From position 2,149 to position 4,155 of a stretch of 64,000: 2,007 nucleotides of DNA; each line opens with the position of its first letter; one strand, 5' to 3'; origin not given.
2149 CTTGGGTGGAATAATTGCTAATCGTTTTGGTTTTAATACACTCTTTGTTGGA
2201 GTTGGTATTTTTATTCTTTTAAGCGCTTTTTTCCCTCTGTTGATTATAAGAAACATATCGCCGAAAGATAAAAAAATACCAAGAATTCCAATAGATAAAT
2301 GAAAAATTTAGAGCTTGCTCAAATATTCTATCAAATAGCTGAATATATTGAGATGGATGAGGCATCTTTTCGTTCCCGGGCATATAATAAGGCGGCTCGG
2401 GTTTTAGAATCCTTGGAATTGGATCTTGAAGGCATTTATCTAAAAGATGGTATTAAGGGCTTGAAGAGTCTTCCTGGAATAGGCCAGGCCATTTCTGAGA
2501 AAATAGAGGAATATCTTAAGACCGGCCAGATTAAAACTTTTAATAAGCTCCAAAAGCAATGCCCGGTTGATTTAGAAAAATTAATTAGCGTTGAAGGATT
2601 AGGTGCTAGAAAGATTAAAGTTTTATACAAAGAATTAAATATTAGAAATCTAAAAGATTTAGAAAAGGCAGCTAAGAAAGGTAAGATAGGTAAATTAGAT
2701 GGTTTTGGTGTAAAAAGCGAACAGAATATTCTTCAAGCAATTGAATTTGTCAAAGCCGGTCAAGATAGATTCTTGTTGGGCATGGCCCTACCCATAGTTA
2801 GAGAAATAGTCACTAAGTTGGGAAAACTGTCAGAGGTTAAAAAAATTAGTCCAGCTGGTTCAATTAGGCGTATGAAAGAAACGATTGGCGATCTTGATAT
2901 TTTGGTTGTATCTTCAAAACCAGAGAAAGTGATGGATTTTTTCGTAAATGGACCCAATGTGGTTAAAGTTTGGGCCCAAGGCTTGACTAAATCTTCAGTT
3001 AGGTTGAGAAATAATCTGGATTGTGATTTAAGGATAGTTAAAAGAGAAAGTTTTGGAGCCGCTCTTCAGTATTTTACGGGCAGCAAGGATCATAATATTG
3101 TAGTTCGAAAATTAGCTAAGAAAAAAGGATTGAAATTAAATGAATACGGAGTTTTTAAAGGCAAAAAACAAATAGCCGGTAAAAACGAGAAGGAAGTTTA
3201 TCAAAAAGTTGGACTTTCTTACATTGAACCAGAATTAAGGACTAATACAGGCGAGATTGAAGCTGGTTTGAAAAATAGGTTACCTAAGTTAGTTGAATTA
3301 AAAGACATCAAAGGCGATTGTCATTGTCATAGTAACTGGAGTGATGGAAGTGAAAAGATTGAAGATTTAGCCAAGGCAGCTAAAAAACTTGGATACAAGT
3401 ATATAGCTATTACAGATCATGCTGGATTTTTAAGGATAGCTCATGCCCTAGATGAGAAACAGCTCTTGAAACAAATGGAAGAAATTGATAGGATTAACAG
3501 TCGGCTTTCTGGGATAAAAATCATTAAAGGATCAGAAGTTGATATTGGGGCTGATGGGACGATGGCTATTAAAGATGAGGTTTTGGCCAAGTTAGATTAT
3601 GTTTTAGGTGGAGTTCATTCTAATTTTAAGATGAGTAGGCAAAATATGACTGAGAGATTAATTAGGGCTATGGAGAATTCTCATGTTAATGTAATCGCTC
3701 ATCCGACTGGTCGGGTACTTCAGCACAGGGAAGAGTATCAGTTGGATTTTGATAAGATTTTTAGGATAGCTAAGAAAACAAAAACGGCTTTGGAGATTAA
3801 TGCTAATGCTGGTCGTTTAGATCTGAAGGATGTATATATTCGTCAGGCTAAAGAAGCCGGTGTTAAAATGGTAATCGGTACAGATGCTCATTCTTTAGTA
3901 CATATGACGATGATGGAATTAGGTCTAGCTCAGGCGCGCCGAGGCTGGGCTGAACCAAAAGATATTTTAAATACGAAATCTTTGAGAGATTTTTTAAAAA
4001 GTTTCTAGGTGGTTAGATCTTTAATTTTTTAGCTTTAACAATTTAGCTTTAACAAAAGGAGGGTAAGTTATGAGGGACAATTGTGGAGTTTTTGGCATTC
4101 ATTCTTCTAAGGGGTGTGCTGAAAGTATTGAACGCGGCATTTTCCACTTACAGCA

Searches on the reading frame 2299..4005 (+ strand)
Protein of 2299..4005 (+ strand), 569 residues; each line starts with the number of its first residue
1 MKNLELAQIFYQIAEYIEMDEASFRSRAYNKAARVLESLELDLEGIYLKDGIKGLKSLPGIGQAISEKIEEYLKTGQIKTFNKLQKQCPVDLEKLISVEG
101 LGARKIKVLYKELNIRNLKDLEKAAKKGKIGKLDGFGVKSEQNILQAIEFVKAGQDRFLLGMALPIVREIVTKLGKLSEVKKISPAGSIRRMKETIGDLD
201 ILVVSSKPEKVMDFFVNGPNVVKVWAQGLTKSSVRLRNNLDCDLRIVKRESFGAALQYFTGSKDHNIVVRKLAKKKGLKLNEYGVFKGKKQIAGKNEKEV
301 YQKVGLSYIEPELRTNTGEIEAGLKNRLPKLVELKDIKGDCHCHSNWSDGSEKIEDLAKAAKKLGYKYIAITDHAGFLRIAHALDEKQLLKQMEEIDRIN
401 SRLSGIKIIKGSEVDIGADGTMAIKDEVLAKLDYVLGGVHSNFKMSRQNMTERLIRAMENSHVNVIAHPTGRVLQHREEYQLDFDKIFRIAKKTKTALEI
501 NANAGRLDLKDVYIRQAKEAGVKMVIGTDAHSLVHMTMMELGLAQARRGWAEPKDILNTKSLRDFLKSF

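Call 51: search_protein_families(library=pfam, proteins=[window:2299-4005:+], max_evalue=0.00001)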
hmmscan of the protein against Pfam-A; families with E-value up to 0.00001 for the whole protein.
window:2299-4005:+ (569 aa): 4 families
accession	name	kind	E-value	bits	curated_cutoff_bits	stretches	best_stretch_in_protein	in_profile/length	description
PF14791.11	DNA_pol_B_thumb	-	6.8e-24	83.9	25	1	255-314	1-62/63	DNA polymerase beta thumb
PF02811.25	PHP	-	4.9e-18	66.4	26.4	1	340-502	1-163/164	PHP domain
PF14716.13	HHH_8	-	1.1e-17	64.6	30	1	1-77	1-72/73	Helix-hairpin-helix domain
PF14520.12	HHH_5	-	6.4e-06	27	27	0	93-148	2-55/57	Helix-hairpin-helix domain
